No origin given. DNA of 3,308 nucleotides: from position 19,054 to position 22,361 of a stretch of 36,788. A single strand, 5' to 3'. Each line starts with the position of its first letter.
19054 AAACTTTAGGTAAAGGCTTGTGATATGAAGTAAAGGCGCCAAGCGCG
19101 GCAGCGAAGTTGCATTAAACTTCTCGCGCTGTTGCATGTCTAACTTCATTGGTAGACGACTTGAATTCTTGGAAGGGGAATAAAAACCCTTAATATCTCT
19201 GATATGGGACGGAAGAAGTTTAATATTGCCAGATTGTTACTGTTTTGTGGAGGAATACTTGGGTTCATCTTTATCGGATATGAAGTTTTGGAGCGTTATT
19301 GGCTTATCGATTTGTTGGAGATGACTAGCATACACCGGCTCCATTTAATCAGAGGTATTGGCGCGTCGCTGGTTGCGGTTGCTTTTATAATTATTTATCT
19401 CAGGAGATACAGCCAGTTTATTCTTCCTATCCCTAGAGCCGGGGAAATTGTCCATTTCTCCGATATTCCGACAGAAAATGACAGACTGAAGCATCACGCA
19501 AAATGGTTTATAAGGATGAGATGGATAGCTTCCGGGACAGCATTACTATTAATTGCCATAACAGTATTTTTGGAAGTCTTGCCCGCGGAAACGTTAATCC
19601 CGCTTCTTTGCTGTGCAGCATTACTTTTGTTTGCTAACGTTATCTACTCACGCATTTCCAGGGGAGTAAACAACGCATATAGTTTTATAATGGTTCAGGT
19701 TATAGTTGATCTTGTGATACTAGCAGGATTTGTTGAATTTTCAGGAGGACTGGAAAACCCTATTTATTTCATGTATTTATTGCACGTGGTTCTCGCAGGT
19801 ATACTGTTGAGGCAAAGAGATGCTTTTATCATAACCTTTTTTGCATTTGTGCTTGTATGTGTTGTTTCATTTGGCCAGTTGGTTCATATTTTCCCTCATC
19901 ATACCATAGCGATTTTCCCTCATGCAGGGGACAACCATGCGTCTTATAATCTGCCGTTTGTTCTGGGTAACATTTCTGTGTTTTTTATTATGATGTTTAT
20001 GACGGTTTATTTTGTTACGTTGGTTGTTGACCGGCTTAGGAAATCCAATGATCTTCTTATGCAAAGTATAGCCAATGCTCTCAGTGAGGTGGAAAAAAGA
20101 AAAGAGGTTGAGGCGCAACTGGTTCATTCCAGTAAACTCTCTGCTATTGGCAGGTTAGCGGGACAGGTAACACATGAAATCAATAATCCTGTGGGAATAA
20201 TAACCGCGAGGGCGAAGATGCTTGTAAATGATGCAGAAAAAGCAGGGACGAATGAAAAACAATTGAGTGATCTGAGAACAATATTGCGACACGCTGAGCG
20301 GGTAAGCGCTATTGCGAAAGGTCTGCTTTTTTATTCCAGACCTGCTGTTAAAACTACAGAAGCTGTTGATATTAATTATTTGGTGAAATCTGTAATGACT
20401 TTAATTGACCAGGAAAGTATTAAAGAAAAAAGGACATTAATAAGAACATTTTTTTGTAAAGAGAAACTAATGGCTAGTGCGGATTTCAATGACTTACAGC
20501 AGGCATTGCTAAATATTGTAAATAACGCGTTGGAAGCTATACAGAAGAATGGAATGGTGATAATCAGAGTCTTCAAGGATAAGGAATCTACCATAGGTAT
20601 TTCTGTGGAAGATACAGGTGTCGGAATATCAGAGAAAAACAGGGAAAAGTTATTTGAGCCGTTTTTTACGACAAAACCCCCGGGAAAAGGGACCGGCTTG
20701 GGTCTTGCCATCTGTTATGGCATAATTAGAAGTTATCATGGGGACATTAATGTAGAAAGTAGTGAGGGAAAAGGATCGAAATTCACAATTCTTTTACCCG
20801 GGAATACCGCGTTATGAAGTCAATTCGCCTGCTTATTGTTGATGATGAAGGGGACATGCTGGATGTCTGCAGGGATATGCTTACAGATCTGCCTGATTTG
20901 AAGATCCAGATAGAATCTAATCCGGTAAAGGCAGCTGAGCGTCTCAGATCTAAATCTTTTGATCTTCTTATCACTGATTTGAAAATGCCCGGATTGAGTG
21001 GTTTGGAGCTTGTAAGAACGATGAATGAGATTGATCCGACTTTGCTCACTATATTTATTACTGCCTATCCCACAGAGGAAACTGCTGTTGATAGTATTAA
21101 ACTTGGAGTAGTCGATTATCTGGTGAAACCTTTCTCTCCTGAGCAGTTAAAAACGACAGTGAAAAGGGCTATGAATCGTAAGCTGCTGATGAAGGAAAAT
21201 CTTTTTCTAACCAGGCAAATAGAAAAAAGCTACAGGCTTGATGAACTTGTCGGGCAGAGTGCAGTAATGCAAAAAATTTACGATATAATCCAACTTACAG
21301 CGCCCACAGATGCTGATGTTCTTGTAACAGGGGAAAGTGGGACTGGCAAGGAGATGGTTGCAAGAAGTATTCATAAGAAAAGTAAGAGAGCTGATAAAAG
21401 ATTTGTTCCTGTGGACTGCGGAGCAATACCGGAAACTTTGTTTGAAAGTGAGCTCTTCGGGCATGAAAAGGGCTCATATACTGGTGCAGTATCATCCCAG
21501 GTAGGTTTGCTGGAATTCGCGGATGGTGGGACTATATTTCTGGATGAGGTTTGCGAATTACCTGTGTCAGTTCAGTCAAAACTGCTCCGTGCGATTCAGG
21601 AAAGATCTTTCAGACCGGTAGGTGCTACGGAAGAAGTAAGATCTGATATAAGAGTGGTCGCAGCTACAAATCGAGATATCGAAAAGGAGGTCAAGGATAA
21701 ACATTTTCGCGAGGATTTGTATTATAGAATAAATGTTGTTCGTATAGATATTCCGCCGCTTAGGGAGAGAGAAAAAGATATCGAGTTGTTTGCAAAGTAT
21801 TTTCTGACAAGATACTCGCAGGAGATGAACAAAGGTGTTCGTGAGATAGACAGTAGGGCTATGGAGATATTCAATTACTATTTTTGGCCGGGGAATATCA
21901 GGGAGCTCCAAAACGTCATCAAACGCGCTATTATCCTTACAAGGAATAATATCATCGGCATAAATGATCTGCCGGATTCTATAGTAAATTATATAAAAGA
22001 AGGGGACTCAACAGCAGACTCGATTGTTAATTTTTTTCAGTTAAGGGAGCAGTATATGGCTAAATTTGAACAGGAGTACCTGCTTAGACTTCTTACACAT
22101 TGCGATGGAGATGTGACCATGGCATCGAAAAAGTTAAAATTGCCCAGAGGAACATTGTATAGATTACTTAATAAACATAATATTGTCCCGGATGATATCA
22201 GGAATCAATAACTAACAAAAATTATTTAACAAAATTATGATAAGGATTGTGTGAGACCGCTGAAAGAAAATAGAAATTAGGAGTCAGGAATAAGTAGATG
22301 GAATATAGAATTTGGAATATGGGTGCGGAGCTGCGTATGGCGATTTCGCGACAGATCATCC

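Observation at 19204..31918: Candidate Fe(II)/metal-oxidation or electron-uptake pathway: Cyc2-like porin-cytochrome, cupredoxins, cytochromes c and a Qrc/ACIII-like quinone module under sigma-54 control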

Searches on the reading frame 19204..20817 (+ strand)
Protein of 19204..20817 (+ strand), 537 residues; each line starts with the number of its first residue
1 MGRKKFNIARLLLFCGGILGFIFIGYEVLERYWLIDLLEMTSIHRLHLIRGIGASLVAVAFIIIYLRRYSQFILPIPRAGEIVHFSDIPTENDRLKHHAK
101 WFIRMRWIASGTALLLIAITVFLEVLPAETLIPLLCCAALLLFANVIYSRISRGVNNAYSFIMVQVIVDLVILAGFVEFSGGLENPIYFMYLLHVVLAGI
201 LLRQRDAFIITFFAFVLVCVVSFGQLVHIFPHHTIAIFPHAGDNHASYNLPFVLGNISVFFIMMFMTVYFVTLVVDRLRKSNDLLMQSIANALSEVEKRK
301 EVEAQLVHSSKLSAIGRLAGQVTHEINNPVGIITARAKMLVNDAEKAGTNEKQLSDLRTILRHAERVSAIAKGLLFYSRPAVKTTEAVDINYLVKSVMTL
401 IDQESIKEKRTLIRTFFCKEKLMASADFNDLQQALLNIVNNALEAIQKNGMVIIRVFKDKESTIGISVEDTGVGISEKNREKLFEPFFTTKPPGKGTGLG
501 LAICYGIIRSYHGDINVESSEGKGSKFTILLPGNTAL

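Call 10: search_protein_families(library=pfam, proteins=[window:19204-20817:+], max_evalue=0.001)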
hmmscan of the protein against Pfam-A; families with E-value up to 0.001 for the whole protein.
window:19204-20817:+ (537 aa): 5 families
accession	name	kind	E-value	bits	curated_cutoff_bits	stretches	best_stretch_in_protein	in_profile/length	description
PF02518.31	HATPase_c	-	2.4e-25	89.6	26.4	1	427-532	2-108/111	Histidine kinase-, DNA gyrase B-, and HSP90-like ATPase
PF14501.12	HATPase_c_5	-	7e-09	36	22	1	430-522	5-93/102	GHKL domain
PF00512.31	HisKA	-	1.4e-07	31.9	26.9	1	316-379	3-62/66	His Kinase A (phospho-acceptor) domain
PF20280.3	CTD4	-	3.1e-05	24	27.6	1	397-459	102-163/217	C-terminal domain 4 of the ABC-three component (ABC-3C) systems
PF13589.12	HATPase_c_3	-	0.00015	22.2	25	1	431-484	3-54/137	Histidine kinase-, DNA gyrase B-, and HSP90-like ATPase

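Call 54: search_protein_families(library=ncbifam, proteins=[window:19204-20817:+], max_evalue=0.01)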
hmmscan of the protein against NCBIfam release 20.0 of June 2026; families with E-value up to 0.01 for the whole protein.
window:19204-20817:+ (537 aa): 82 families (the best 25 are shown)
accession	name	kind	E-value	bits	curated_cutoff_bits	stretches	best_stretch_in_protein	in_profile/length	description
NF008468.0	PRK11360.1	equivalog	7.1e-58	196.4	646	1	293-534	374-609/616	two-component system sensor histidine kinase AtoS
NF052574.1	HisKinEspCMyxo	equivalog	1.2e-48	165.9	1200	1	295-533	397-637/785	serine histidine kinase EspC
NF007688.0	PRK10364.1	equivalog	2.2e-48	165.1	479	1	297-534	222-452/460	two-component system sensor histidine kinase ZraS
NF010411.0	PRK13837.1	equivalog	1.5e-45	155.5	647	1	283-534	419-676/828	two-component system VirA-like sensor kinase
NF038348.1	T2SS_HK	subfamily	6.4e-40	137.1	450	2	363-532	407-572/574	histidine kinase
NF046020.1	HisKinCckABruc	equivalog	3.2e-39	134.5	1000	1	287-533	453-707/868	cell cycle histidine kinase CckA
NF052573.1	HisKinEspAMyxo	equivalog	2.7e-37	128.2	1400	1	274-531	344-609/755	serine histidine kinase EspA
NF053867.1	SprKinKinDBac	equivalog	5.9e-35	120.7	775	1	299-533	275-497/500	sporulation kinase KinD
NF046026.1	HisKinCckACaul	equivalog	3.8e-34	117.8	1000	1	293-534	280-533/678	cell cycle histidine kinase CckA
TIGR02916.1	PEP_his_kin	equivalog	5.2e-34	117.9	300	1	283-532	444-679/679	XrtA/PEP-CTERM system histidine kinase PrsK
NF047466.1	hybrid_RR_LvrB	exception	5.6e-34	117.9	500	1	295-532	131-375/377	hybrid histidine kinase/response regulator LvrB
NF046044.1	PnpS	equivalog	3.1e-33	115.4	400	1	321-532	176-390/390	two-component system histidine kinase PnpS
NF010076.0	PRK13557.1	subfamily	2.6e-32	112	631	1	295-533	143-394/540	histidine kinase famiy protein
NF047497.1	HK_LIC_12097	equivalog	2e-30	105.8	500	1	281-532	116-365/367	LIC_12097 family sensor histidine kinase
TIGR02956.1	TMAO_torS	equivalog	1.3e-29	102.9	676.5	1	323-532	472-681/967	TMAO reductase system sensor histidine kinase/response regulator TorS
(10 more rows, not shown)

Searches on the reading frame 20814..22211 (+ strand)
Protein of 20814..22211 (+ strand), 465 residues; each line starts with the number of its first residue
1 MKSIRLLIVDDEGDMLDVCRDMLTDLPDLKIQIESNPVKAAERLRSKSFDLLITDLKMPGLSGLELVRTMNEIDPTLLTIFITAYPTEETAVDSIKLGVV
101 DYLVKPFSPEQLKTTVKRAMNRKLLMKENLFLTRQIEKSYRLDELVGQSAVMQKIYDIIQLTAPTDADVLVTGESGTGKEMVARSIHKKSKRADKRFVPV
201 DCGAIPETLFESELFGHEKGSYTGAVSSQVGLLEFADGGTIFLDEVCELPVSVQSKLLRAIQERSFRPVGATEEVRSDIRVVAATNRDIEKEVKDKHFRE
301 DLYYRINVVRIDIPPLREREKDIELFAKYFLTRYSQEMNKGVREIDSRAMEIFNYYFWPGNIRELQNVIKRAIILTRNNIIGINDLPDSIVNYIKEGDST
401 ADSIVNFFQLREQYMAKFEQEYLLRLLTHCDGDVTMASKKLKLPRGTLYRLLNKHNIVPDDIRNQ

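Call 10: search_protein_families(library=pfam, proteins=[window:20814-22211:+], max_evalue=0.001)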
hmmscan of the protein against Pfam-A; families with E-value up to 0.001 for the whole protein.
window:20814-22211:+ (465 aa): 9 families
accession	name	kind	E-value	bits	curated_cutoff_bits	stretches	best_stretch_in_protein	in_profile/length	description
PF00158.32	Sigma54_activat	-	3.2e-70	235.6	20.2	1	145-311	1-167/168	Sigma-54 interaction domain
PF25601.1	AAA_lid_14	-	4.9e-25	87.6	27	1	317-394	1-78/87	AAA+ ATPase lid domain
PF00072.30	Response_reg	-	1.6e-24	86.6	30.2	1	7-116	2-110/111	Response regulator receiver domain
PF14532.12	Sigma54_activ_2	-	2.5e-23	83.3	25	1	146-316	1-138/138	Sigma-54 interaction domain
PF07728.20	AAA_5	-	1.1e-09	38.9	22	1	168-289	1-125/139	AAA domain (dynein-related subfamily)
PF02954.25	HTH_8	-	1.6e-05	25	22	1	415-454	2-41/42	Bacterial regulatory protein, Fis family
PF20030.5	bpMoxR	-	6.8e-05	22.5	27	1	153-291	18-150/205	MoxR domain in the MoxR-vWA-beta-propeller ternary systems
PF00004.35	AAA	-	0.00036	21.4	21.2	1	169-289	1-111/131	ATPase family associated with various cellular activities (AAA)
PF01078.27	Mg_chelatase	-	0.00054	19.9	20.3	0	158-187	14-43/207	Magnesium chelatase, subunit ChlI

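Call 54: search_protein_families(library=ncbifam, proteins=[window:20814-22211:+], max_evalue=0.01)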
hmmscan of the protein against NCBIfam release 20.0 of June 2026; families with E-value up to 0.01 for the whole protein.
window:20814-22211:+ (465 aa): 117 families (the best 25 are shown)
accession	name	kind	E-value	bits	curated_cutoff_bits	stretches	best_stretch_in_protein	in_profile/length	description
NF008469.0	PRK11361.1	equivalog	1.4e-123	413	714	1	5-461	6-460/461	acetoacetate metabolism transcriptional regulator AtoC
TIGR02915.1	PEP_resp_reg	equivalog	2.6e-119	399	502.6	1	6-457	1-444/445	PEP-CTERM-box response regulator transcription factor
TIGR01818.1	ntrC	equivalog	8e-113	377.7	558.6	1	7-421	2-413/463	nitrogen regulation protein NR(I)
NF041946.1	LuxO_transreg_Vib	equivalog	5.2e-109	365.1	800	1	17-455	10-460/463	quorum-sensing sigma-54 dependent transcriptional regulator LuxO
NF041552.1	TF_PrdR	equivalog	6.6e-107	358.2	795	1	133-455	259-576/577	sigma-54 dependent transcriptional regulator PrdR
NF051870.1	NAssimRespRegNtrX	equivalog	2.1e-102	343.4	600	1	6-453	4-448/452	nitrogen assimilation response regulator NtrX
NF007689.0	PRK10365.1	equivalog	2.2e-102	343.1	760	1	3-450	5-437/441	sigma-54-dependent response regulator transcription factor ZraR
NF011695.0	PRK15115.1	equivalog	5.3e-102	341.9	763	1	2-463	5-444/445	two-component system response regulator GlrR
TIGR01817.1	nifA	equivalog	3.1e-98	329.9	528.85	1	123-385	178-437/534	nif-specific transcriptional activator NifA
NF049963.1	RespRegFlgRCampy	domain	1.2e-96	324.2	750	1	6-386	3-377/429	fla regulon two-component system response regulator FlgR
NF038308.1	RNA_repair_RtcR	equivalog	4.2e-96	322.9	650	1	95-430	130-483/530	RNA repair transcriptional activator RtcR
NF003451.0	PRK05022.1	equivalog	1.9e-95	320.5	476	1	133-455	180-508/512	nitric oxide reductase transcriptional regulator NorR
NF050807.1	TransRegFlbDCaul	equivalog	1.2e-94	317.8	750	1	143-454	118-437/454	sigma-54-dependent transcriptional regulator FlbD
NF008176.1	PRK10923.1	equivalog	1.5e-90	304.1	620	1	5-401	5-396/469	nitrogen regulation protein NR(I)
NF011958.0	PRK15429.1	equivalog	5.2e-86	289.8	830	1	123-454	358-683/692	formate hydrogenlyase transcriptional activator FlhA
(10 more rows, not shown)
